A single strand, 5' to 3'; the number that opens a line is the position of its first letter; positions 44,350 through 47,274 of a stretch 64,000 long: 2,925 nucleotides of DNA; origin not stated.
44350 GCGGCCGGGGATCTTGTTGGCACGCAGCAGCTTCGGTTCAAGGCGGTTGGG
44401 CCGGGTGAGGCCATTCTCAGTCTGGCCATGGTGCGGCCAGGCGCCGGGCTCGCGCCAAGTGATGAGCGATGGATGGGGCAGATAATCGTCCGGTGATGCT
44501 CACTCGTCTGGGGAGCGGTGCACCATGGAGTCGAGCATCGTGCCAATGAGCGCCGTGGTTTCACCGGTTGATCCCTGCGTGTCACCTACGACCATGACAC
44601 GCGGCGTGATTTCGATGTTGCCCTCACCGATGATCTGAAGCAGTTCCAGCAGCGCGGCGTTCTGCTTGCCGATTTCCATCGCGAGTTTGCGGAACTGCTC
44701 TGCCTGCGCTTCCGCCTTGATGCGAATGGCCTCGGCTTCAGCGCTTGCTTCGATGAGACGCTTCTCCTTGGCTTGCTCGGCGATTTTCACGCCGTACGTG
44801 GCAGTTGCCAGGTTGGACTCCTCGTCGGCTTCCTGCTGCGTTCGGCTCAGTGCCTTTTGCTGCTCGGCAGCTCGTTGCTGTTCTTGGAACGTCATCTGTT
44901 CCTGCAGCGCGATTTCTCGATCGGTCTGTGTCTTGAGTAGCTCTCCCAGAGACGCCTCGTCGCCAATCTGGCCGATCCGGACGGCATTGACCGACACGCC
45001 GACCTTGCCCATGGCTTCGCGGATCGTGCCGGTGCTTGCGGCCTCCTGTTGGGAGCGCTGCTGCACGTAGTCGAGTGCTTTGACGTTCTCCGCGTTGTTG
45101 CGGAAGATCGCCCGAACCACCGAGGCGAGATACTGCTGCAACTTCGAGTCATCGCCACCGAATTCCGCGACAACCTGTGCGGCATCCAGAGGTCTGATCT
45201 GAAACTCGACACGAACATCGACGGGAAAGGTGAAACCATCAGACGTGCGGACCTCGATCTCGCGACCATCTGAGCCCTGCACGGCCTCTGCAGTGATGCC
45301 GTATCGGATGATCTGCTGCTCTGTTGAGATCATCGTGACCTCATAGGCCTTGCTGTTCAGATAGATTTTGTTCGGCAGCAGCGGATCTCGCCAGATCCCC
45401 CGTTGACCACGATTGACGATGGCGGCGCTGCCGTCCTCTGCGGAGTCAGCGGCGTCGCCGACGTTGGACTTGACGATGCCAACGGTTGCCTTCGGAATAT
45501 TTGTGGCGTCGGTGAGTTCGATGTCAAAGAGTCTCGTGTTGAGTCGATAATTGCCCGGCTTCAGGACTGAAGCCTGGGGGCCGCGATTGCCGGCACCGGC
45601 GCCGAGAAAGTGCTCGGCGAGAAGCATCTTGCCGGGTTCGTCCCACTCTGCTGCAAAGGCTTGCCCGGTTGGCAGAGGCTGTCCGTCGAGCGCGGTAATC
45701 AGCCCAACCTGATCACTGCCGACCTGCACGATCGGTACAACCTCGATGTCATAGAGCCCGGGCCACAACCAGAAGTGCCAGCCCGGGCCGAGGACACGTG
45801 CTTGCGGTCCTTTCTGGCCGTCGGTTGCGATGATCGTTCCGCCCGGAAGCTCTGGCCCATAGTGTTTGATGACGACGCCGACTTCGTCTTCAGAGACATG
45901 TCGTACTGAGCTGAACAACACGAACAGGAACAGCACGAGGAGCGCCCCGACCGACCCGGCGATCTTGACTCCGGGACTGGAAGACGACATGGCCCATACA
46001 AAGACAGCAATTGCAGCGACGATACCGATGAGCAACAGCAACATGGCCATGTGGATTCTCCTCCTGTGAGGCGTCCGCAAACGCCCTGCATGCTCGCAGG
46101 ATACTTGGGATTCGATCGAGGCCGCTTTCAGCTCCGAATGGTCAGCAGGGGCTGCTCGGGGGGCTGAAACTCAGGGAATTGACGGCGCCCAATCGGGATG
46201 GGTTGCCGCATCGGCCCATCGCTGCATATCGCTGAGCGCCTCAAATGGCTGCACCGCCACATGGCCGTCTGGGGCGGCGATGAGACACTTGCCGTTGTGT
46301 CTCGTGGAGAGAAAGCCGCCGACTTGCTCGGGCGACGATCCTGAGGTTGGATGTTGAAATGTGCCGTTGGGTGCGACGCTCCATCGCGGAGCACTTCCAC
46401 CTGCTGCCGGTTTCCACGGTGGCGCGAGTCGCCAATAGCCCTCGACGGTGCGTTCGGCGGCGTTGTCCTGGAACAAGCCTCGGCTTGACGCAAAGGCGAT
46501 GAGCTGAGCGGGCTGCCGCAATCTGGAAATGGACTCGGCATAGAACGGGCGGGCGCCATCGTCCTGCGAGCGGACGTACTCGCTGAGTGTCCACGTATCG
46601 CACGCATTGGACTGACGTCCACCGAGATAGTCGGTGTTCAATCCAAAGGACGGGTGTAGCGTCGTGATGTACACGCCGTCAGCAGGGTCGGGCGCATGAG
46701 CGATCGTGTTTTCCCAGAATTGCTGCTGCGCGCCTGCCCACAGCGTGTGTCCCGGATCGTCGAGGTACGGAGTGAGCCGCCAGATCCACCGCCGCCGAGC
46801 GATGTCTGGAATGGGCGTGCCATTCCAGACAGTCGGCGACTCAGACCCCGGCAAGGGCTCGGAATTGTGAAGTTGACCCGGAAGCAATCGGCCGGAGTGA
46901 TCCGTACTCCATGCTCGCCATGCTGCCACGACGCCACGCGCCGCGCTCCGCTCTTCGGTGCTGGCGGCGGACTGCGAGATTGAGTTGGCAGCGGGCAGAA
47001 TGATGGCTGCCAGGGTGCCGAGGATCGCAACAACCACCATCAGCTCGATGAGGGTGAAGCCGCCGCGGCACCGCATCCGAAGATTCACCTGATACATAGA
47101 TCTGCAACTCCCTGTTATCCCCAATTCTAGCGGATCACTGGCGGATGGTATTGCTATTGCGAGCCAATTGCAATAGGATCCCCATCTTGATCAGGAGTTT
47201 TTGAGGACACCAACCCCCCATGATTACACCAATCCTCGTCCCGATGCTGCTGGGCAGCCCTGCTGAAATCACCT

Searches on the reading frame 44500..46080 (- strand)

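Call 30: search_protein_families(library=pfam, proteins=[window:44500-46080:-], max_evalue=0.00001)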
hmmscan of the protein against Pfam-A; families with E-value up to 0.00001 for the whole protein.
window:44500-46080:- (526 aa): 1 family
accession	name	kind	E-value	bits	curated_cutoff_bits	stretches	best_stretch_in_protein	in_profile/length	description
PF01145.31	Band_7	-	1.4e-14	55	23.6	1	255-409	33-176/176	SPFH domain / Band 7 family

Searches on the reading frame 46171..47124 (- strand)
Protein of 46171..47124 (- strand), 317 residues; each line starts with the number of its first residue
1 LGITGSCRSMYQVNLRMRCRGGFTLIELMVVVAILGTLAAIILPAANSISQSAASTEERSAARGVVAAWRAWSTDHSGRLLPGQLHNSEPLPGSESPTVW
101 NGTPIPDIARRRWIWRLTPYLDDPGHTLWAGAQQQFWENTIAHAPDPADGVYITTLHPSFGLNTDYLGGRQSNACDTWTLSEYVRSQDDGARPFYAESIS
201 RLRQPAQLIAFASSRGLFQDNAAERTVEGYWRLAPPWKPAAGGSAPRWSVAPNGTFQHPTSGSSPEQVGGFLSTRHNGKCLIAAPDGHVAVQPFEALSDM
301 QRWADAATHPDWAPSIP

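Call 30: search_protein_families(library=pfam, proteins=[window:46171-47124:-], max_evalue=0.00001)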
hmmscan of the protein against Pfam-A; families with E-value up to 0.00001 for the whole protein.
window:46171-47124:- (317 aa): 1 family
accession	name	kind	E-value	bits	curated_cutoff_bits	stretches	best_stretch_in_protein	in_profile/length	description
PF07963.17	N_methyl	-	5.6e-08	32.5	21.2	1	17-43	1-27/27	Prokaryotic N-terminal methylation motif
